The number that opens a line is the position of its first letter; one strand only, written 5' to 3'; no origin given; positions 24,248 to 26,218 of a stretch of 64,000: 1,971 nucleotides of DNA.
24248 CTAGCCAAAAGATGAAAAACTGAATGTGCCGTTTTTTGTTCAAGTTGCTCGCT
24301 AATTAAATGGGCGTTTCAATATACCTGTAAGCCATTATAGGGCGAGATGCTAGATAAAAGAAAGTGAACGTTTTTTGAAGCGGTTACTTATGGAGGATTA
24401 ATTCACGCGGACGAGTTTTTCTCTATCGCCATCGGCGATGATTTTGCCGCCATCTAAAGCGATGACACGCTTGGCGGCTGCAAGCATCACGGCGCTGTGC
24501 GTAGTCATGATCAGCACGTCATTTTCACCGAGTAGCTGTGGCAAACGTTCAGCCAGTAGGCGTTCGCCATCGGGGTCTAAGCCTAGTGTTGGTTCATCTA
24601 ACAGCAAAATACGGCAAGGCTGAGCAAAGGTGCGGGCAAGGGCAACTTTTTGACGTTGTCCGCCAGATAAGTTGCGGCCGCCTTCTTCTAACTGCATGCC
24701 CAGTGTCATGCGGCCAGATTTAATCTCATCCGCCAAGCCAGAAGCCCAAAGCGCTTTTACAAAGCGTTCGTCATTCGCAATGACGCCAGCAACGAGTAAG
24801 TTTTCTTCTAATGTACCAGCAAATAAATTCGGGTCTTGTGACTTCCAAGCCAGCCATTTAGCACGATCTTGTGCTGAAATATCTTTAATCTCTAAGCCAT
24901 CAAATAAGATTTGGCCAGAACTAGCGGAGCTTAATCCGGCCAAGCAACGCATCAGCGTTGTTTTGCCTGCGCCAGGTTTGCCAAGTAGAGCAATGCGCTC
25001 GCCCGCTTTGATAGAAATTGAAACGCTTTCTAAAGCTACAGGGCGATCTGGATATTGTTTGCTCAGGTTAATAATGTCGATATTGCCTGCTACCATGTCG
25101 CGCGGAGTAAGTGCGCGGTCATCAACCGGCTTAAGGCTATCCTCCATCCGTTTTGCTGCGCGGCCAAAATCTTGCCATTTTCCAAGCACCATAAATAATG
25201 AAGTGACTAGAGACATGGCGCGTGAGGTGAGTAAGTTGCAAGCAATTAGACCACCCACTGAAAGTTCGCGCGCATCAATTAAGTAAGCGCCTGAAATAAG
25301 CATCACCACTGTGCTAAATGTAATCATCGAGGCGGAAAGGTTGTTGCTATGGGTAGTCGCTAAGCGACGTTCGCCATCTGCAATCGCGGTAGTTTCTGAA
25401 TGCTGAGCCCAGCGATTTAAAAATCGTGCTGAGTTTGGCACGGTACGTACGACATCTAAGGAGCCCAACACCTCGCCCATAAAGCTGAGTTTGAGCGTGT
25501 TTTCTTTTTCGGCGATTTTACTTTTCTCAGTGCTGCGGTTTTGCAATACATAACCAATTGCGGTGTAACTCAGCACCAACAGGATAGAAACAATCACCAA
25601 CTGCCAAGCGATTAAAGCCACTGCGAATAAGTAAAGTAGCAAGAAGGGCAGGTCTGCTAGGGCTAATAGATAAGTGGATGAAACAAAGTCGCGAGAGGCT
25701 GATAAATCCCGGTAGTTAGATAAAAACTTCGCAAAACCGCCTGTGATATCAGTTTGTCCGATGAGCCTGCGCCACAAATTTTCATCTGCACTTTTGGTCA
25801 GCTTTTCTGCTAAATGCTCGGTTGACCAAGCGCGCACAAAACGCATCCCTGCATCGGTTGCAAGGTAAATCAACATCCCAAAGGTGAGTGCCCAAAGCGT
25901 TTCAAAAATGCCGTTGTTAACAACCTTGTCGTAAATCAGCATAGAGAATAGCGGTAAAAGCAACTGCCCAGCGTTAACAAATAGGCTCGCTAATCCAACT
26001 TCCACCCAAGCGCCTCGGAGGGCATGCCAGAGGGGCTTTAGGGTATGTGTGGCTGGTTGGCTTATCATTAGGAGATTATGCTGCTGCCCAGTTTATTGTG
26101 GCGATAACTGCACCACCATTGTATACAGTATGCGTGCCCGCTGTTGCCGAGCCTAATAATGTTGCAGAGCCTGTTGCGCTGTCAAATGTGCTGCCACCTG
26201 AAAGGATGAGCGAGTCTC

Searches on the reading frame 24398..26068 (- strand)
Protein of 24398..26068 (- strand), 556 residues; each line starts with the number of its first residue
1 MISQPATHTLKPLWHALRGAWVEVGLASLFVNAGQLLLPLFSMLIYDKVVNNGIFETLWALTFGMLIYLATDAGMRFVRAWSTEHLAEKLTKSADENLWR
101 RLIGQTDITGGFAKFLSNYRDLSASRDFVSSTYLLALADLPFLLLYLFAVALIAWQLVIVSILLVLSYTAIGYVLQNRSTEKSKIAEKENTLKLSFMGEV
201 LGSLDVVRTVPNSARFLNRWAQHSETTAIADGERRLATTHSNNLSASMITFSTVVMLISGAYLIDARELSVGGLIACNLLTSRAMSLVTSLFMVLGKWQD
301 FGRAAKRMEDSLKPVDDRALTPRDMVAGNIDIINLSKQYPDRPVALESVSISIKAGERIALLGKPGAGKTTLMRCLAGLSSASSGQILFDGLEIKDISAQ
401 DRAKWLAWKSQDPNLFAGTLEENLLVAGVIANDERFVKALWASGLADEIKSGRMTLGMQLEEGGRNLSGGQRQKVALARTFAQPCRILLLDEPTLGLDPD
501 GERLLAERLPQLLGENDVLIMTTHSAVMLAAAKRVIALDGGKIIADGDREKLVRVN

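Call 5: search_protein_families(library=pfam, proteins=[window:24398-26068:-], max_evalue=0.01)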
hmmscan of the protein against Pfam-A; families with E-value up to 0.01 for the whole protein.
window:24398-26068:- (556 aa): 5 families
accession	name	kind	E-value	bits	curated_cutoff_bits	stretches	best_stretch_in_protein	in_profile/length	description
PF00005.33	ABC_tran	-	1.9e-29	103.4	25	1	346-494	1-136/137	ABC transporter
PF13304.12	AAA_21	-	7.7e-11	43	27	1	466-529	237-303/304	AAA domain, putative AbiEii toxin, Type IV TA system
PF00664.28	ABC_membrane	-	2.2e-10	41.2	28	1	24-282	4-268/274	ABC transporter transmembrane region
PF02463.25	SMC_N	-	0.00015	21.7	40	1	252-537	135-210/220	RecF/RecN/SMC N terminal domain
PF01078.27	Mg_chelatase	-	0.0043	16.9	20.3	0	346-400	12-66/207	Magnesium chelatase, subunit ChlI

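Call 6: search_protein_families(library=ncbifam, proteins=[window:24398-26068:-], max_evalue=0.01)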
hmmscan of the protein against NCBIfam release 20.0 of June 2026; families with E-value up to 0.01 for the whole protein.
window:24398-26068:- (556 aa): 187 families (the best 25 are shown)
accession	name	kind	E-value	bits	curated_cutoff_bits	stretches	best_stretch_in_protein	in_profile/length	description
TIGR03375.1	type_I_sec_LssB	subfamily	4.1e-130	435.2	693.1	1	17-554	147-690/696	type I secretion system permease/ATPase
TIGR01842.1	type_I_sec_PrtD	subfamily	8.3e-67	225.9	510.15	1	17-553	4-541/544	type I secretion system permease/ATPase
TIGR01846.1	type_I_sec_HlyB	subfamily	2.2e-61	208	725.55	1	20-554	140-680/694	type I secretion system permease/ATPase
TIGR03796.1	NHLM_micro_ABC1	equivalog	6.2e-61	206.5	853.3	1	10-554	145-700/710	NHLP family bacteriocin export ABC transporter peptidase/permease/ATPase subunit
TIGR03797.1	NHLM_micro_ABC2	equivalog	3.7e-57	194.3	709.4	1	14-554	131-673/686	NHLP bacteriocin export ABC transporter permease/ATPase subunit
TIGR02868.1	CydC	equivalog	1.1e-52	179.4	329.05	1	144-524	139-529/530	thiol reductant ABC exporter subunit CydC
TIGR02857.1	CydD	equivalog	1.1e-51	176.4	435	1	312-538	311-529/529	thiol reductant ABC exporter subunit CydD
NF008364.0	PRK11160.1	equivalog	8.2e-50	170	630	1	151-554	160-563/575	heme ABC transporter ATP-binding protein/permease CydC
TIGR01193.1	bacteriocin_ABC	subfamily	8.2e-50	170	523.85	1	25-555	162-698/708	peptide cleavage/export ABC transporter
TIGR02204.1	MsbA_rel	hypoth_equivalog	1.4e-49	169.2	780.4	1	150-555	153-564/576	ABC transporter, permease/ATP-binding protein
TIGR02203.1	MsbA_lipidA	equivalog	1.4e-48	165.7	602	1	143-554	142-557/572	lipid A export permease/ATP-binding protein MsbA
NF010178.0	PRK13657.1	equivalog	8.1e-47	159.9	733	1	147-554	147-558/588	glucan ABC transporter ATP-binding protein/ permease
NF045513.1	HepA_fam_ABC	equivalog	1.4e-45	155.9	725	1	142-553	181-596/610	heterocyst formation ABC transporter subunit HepA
NF008379.0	PRK11174.1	equivalog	5.1e-43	147.6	684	1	328-553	348-571/588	heme ABC transporter permease/ATP-binding protein CydD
TIGR00958.1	3a01208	subfamily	2e-40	138.7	874.6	1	29-553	170-701/711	antigen peptide transporter 2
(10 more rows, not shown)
